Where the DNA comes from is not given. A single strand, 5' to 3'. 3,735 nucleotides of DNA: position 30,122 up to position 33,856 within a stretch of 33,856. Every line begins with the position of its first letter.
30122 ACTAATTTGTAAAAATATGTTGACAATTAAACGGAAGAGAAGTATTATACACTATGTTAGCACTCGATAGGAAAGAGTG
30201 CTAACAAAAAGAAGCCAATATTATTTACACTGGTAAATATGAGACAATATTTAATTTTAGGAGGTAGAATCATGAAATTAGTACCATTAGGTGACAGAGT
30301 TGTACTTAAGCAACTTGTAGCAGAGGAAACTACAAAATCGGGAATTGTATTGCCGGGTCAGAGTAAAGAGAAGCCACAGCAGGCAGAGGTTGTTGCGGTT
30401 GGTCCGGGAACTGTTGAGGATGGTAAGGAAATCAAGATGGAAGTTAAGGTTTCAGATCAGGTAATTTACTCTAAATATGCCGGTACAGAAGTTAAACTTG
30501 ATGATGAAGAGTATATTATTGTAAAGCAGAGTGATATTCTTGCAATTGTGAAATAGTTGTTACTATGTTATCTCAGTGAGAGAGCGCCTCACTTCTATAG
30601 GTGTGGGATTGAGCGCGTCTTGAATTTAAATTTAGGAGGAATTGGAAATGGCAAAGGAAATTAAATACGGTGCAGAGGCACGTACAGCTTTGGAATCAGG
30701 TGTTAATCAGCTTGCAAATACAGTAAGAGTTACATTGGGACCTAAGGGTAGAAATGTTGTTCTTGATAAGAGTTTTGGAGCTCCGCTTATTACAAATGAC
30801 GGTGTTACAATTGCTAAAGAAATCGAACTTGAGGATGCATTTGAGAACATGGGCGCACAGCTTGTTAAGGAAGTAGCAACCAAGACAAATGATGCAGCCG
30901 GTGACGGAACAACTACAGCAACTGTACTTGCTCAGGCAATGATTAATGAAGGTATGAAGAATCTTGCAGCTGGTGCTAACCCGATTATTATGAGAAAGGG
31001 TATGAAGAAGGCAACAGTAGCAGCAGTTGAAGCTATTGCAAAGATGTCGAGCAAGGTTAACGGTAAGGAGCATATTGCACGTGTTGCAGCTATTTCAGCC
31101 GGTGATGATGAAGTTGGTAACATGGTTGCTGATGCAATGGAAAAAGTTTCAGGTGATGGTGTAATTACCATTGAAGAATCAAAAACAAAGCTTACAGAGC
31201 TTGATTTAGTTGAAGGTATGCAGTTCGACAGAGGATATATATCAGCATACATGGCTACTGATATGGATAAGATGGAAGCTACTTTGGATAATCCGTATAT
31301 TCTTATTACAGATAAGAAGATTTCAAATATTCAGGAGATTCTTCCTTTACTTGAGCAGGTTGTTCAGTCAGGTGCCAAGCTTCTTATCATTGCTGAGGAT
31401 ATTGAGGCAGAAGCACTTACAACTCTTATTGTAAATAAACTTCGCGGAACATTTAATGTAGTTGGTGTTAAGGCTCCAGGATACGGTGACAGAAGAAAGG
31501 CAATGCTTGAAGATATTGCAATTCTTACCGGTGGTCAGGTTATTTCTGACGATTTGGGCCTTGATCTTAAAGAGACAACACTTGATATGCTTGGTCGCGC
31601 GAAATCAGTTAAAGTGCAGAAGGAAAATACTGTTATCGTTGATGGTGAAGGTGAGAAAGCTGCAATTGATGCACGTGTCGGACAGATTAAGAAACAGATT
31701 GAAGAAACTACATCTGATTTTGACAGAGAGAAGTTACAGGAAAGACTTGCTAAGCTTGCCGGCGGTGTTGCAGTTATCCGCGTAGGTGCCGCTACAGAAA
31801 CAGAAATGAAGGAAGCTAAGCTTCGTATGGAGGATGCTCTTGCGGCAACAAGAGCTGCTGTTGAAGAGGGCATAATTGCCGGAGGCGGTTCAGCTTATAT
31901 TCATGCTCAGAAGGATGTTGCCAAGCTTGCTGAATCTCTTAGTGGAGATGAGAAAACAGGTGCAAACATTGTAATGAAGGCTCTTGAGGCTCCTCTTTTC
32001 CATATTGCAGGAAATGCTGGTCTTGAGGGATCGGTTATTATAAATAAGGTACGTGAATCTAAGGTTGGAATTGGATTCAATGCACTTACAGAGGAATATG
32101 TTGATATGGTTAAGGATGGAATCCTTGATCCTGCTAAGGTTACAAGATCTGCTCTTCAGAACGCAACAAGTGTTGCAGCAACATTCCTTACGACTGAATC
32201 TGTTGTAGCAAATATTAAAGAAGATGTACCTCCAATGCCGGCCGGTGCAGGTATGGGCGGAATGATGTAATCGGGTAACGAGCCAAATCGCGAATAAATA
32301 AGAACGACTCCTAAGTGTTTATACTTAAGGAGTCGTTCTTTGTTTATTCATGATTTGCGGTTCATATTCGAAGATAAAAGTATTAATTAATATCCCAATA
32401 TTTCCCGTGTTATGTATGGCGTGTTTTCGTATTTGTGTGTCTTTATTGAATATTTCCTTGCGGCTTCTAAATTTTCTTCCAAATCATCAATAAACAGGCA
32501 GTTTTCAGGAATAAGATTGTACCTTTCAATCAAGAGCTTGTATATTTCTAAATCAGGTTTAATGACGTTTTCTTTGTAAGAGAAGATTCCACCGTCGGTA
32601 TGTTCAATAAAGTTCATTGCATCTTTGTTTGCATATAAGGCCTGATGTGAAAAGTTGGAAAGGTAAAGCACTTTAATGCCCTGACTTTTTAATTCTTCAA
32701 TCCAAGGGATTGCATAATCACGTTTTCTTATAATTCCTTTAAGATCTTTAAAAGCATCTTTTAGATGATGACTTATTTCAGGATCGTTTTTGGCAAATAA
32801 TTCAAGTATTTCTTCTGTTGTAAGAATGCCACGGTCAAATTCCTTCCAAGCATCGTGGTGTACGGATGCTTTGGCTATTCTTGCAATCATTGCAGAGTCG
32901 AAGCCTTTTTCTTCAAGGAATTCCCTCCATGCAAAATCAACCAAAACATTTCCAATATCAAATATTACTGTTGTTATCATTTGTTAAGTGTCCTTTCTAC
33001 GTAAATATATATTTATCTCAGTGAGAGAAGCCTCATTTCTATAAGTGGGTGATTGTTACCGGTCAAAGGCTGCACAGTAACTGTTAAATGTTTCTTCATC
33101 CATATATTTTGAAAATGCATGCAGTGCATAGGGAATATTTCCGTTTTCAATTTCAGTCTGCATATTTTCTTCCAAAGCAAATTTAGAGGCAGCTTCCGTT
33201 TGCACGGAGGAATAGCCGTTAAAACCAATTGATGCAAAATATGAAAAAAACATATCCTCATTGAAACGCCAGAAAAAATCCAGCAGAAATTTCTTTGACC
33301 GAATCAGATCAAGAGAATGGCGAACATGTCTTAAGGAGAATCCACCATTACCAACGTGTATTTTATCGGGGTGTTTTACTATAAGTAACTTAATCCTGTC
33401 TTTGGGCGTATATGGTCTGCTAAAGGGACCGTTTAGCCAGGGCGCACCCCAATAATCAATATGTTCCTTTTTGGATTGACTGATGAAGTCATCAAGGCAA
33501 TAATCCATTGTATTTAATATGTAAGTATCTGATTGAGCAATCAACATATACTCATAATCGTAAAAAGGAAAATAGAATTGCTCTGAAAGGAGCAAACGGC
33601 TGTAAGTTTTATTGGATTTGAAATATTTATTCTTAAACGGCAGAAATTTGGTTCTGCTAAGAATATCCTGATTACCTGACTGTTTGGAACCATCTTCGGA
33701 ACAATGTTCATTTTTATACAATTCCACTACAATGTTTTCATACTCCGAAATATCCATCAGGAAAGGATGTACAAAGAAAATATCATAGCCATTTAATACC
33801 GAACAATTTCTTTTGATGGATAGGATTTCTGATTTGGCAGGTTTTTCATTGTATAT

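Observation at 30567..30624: Unannotated structured repeat family ('S element'), 3 copies, one splitting groES from groEL, with a compensatory stem substitution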

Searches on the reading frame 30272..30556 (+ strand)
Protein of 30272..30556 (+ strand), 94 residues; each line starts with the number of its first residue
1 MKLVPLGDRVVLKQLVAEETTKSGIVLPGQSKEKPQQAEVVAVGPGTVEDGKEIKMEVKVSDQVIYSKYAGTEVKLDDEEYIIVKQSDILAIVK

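Call 12: find_encoding_contigs(protein=window:30272-30556:+, flank=3000, max_places=10)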
Protein window:30272-30556:+ (94 aa): no gene with exactly this product is on record in the collection.

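Call 79: search_protein_families(library=pfam, proteins=[window:30272-30553:+])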
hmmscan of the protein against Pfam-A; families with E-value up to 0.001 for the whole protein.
window:30272-30553:+ (94 aa): 1 family
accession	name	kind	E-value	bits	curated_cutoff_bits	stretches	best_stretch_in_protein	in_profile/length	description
PF00166.26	Cpn10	-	3.9e-34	117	21.1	1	2-93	1-93/93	Chaperonin 10 Kd subunit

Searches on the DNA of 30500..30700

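Call 8: search_rna_families(source=window, start=30500, end=30700, threshold=evalue, max_evalue=10, show_alignments=2)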
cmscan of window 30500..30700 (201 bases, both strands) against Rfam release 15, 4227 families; matches with E-value up to 10: 3.
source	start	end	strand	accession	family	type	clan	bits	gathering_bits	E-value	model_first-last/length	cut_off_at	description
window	30575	30636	+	RF01730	Termite-leu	Cis-reg;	-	18.2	51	0.1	1-78/78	no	Termite-leu RNA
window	30539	30563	+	RF01339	CRISPR-DR27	Gene; CRISPR;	-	16.3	35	4.2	1-25/25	no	CRISPR RNA direct repeat element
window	30578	30598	+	RF02126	GHRLOS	Gene; lncRNA;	-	9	48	5.9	1-70/70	no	Ghrelin opposite strand RNA conserved region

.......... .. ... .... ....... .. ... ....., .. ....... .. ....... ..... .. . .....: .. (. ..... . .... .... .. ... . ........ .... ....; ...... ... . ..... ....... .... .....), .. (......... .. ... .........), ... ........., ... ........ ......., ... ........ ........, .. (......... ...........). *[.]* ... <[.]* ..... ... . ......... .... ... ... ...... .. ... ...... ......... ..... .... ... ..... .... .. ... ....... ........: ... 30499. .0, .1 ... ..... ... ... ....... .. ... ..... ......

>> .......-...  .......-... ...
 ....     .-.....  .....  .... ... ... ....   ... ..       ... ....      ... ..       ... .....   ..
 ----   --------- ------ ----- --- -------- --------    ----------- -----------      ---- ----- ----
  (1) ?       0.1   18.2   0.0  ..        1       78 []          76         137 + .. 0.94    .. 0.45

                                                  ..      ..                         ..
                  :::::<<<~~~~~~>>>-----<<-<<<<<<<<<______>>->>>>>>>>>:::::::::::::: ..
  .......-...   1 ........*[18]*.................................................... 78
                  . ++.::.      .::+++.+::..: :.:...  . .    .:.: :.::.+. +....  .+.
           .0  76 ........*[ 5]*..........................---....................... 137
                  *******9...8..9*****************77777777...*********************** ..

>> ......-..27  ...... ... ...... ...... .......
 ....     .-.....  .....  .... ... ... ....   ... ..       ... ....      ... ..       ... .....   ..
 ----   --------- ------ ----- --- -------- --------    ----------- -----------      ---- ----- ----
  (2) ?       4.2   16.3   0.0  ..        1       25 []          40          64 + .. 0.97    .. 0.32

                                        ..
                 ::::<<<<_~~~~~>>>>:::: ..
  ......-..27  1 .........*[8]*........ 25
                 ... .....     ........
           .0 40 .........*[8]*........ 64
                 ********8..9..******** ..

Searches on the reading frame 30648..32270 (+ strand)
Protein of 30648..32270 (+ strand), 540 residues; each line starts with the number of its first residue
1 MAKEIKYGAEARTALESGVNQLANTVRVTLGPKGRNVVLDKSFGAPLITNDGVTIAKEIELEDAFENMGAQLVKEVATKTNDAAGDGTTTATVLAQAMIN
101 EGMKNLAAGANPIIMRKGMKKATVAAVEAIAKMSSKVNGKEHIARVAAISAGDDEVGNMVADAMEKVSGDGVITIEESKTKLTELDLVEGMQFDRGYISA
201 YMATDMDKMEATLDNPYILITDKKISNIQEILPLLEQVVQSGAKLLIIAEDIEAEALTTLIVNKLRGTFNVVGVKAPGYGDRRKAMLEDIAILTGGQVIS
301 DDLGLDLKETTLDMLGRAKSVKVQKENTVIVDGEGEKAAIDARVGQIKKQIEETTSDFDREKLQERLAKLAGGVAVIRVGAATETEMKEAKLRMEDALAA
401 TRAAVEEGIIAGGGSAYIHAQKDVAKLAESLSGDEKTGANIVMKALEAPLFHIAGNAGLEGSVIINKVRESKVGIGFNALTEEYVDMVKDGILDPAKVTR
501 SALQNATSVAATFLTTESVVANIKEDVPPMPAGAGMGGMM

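Call 24: find_homologous_proteins(query=window:30648-32270:+, max_evalue=1e-100)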
Query window:30648-32270:+ (540 aa): 8000 proteins with E <= 1e-100 among 8000 candidates; the best 120 are listed.
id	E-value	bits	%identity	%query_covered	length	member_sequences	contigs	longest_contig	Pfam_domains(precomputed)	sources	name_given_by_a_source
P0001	0.0e+0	1160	-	-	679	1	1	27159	PF00118.30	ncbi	-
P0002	0.0e+0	1114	100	100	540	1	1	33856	PF00118.30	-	-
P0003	0.0e+0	1052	94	98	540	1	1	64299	PF00118.30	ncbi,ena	-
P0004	0.0e+0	1051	94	98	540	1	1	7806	PF00118.30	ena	-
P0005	0.0e+0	1051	94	98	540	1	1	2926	PF00118.30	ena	-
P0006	0.0e+0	1047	94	98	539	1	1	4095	PF00118.30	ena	-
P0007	0.0e+0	1034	93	100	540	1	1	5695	PF00118.30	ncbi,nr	ncbi:MAG: chaperonin GroEL [Lachnospiraceae bacterium]|nr:chaperonin GroEL [Lachnospiraceae bacteriu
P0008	0.0e+0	1033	93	100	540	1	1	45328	PF00118.30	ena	-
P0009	0.0e+0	1033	93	100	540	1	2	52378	PF00118.30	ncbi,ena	-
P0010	0.0e+0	1031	93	97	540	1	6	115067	PF00118.30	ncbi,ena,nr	ncbi:MAG: chaperonin GroEL [Lachnospiraceae bacterium]|nr:chaperonin GroEL [Lachnospiraceae bacteriu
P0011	0.0e+0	1030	92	100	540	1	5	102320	PF00118.30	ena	-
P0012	0.0e+0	1030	93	97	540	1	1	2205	PF00118.30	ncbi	-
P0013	0.0e+0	1029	93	98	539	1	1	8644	PF00118.30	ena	-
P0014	0.0e+0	1028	93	98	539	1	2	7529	PF00118.30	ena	-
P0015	0.0e+0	1027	92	98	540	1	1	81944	PF00118.30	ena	-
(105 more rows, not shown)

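Call 25: find_encoding_contigs(protein=P0001, flank=10000, max_places=3)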
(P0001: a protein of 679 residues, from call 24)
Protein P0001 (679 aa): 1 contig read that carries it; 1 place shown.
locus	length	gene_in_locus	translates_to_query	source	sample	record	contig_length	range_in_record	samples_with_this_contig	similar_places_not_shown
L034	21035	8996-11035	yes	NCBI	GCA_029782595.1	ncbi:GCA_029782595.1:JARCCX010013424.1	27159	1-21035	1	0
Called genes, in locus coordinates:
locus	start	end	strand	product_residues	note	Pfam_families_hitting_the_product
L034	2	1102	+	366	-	?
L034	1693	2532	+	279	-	PF04018:VCA0040-like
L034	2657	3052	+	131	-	-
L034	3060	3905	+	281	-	PF18937:DUF5685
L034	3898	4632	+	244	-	PF00226:DnaJ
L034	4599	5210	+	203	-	PF12641:Flavodoxin_3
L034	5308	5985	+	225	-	PF00072:Response_reg, PF00486:Trans_reg_C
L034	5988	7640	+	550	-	PF00672:HAMP, PF00512:HisKA, PF02518:HATPase_c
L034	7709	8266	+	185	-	PF08207:EFP_N, PF01132:EFP, PF09285:Elong-fact-P_C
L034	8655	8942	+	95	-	PF00166:Cpn10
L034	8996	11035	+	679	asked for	PF00118:Cpn60_TCP1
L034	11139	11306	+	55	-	-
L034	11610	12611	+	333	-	PF01515:PTA_PTB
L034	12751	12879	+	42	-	PF00871:Acetate_kinase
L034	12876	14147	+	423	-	PF00871:Acetate_kinase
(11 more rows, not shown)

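Call 26: find_encoding_contigs(protein=P0003, flank=10000, max_places=3)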
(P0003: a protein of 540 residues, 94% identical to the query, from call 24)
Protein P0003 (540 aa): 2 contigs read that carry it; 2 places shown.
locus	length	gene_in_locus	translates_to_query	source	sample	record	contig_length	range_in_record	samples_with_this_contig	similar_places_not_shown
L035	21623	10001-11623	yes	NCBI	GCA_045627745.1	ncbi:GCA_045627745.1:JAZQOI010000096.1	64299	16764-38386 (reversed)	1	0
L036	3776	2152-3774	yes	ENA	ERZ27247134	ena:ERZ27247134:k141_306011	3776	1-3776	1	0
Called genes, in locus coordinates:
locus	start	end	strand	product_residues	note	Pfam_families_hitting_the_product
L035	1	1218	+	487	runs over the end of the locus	PF01966:HD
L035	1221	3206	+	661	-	-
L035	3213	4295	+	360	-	PF01757:Acyl_transf_3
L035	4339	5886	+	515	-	-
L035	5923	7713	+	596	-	PF01531:Glyco_transf_11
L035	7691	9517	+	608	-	-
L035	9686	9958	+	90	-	PF00166:Cpn10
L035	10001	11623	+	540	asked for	PF00118:Cpn60_TCP1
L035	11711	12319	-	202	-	PF00702:Hydrolase, PF13419:HAD_2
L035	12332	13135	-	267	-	PF18922:DUF5672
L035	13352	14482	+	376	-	PF01041:DegT_DnrJ_EryC1, PF00155:Aminotran_1_2, PF00266:Aminotran_5 (weak)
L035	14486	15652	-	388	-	-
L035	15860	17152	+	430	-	PF00534:Glycos_transf_1, PF13692:Glyco_trans_1_4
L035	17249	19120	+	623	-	PF13522:GATase_6, PF13537:GATase_7, PF00733:Asn_synthase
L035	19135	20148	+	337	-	PF00535:Glycos_transf_2, PF10111:Glyco_tranf_2_2, PF13641:Glyco_tranf_2_3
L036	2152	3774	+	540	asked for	PF00118:Cpn60_TCP1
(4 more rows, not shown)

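Call 65: find_encoding_contigs(protein=P0008, flank=10000, max_places=2)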
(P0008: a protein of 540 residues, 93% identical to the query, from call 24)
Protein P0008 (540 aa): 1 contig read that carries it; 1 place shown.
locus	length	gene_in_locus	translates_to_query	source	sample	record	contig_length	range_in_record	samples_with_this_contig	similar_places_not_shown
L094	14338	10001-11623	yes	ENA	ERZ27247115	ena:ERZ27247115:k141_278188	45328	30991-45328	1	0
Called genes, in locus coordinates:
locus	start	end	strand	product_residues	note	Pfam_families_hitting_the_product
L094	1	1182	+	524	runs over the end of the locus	PF01966:HD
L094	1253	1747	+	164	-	PF04892:VanZ-LLP1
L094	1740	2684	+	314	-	PF00535:Glycos_transf_2, PF13641:Glyco_tranf_2_3 (weak)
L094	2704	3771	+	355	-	-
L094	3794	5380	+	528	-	PF14264:Glucos_trans_II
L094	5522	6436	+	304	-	PF01501:Glyco_transf_8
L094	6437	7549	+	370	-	PF03629:SASA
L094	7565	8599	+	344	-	PF00535:Glycos_transf_2, PF10111:Glyco_tranf_2_2, PF13641:Glyco_tranf_2_3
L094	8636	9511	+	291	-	PF19745:FUT8_N_cat (weak)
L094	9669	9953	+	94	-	PF00166:Cpn10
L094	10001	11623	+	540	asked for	PF00118:Cpn60_TCP1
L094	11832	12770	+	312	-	PF01073:3Beta_HSD, PF01370:Epimerase, PF02719:Polysacc_synt_2 (faint), PF04321:RmlD_sub_bind (weak), PF07993:NAD_binding_4 (faint), PF16363:GDP_Man_Dehyd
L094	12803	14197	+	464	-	PF03062:MBOAT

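Call 66: find_encoding_contigs(protein=P0010, flank=10000, max_places=2)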
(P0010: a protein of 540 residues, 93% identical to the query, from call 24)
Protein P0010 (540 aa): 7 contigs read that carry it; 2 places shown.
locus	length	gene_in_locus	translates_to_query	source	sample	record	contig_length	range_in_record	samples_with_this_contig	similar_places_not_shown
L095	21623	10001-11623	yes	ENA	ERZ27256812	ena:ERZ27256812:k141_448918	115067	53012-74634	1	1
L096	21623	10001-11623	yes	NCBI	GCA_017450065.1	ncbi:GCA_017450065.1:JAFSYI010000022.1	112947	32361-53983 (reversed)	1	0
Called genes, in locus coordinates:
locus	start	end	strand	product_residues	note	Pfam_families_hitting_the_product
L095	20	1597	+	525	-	PF09913:DUF2142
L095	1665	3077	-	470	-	-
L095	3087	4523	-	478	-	PF03062:MBOAT, PF13813:MBOAT_2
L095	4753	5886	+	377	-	PF01266:DAO, PF13450:NAD_binding_8 (faint)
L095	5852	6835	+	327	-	PF00535:Glycos_transf_2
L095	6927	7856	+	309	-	PF04321:RmlD_sub_bind (weak)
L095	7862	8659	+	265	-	PF01261:AP_endonuc_2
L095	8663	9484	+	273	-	PF00535:Glycos_transf_2 (weak)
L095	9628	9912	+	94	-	PF00166:Cpn10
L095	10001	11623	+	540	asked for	PF00118:Cpn60_TCP1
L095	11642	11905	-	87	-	-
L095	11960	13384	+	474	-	PF03062:MBOAT, PF13813:MBOAT_2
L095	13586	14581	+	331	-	-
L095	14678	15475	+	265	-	PF18922:DUF5672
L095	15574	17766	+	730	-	-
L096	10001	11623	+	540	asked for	PF00118:Cpn60_TCP1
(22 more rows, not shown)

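Call 67: find_encoding_contigs(protein=P0011, flank=10000, max_places=2)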
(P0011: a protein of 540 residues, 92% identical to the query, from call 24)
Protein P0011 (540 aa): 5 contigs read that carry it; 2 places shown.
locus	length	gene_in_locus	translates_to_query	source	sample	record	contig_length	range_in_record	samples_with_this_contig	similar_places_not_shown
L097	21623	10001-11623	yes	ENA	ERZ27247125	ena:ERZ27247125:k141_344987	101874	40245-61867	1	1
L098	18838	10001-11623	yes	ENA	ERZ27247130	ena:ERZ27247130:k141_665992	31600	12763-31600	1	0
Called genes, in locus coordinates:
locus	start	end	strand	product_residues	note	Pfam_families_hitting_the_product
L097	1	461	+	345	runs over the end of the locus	-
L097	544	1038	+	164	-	PF04892:VanZ-LLP1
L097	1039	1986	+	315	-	PF00535:Glycos_transf_2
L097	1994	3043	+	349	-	-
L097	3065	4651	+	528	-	PF14264:Glucos_trans_II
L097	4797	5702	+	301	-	PF01501:Glyco_transf_8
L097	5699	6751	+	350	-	PF00535:Glycos_transf_2, PF10111:Glyco_tranf_2_2, PF13641:Glyco_tranf_2_3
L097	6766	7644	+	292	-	PF05830:NodZ (weak), PF19745:FUT8_N_cat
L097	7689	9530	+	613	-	PF08757:CotH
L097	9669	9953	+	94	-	PF00166:Cpn10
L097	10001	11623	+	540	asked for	PF00118:Cpn60_TCP1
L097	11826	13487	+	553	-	PF13287:Fn3_assoc, PF13290:CHB_HEX_C_1, PF08757:CotH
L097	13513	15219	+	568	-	PF13290:CHB_HEX_C_1, PF13287:Fn3_assoc, PF08757:CotH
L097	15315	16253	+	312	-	PF01073:3Beta_HSD, PF01370:Epimerase, PF02719:Polysacc_synt_2 (faint), PF04321:RmlD_sub_bind (faint), PF07993:NAD_binding_4 (faint), PF16363:GDP_Man_Dehyd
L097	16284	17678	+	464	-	PF03062:MBOAT, PF13813:MBOAT_2 (weak)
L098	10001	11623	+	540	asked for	PF00118:Cpn60_TCP1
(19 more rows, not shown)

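Call 79: search_protein_families(library=pfam, proteins=[window:30648-32267:+])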
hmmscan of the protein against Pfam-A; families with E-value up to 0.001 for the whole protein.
window:30648-32267:+ (540 aa): 1 family
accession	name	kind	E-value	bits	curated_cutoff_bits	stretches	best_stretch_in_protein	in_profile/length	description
PF00118.29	Cpn60_TCP1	-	3.4e-83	280.4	34.3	1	22-522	1-488/490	TCP-1/cpn60 chaperonin family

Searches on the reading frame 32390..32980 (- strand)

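Call 79: search_protein_families(library=pfam, proteins=[window:32390-32980:-])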
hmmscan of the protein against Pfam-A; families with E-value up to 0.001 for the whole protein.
window:32390-32980:- (197 aa): 2 families
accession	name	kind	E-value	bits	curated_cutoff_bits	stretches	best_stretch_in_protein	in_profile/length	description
PF00702.32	Hydrolase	-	6.2e-16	59.8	26.4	1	2-175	1-188/191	haloacid dehalogenase-like hydrolase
PF13419.12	HAD_2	-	4.4e-07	30.6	23.8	1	83-181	77-175/178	Haloacid dehalogenase-like hydrolase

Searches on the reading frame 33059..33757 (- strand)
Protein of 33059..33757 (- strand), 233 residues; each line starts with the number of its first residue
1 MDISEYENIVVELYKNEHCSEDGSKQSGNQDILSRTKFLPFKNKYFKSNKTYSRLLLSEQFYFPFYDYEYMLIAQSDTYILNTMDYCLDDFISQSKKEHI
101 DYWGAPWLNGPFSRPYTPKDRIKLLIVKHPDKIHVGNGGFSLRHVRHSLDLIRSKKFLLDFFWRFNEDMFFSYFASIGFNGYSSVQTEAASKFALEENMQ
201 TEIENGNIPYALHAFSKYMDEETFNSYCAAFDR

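Call 79: search_protein_families(library=pfam, proteins=[window:33059-33757:-])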
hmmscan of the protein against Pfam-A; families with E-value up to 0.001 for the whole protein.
window:33059-33757:- (233 aa): 1 family
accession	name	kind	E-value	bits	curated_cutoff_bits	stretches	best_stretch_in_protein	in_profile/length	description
PF18922.5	DUF5672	-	2e-31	109.3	24.4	1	37-213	3-164/164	Protein of unknown function (DUF5672)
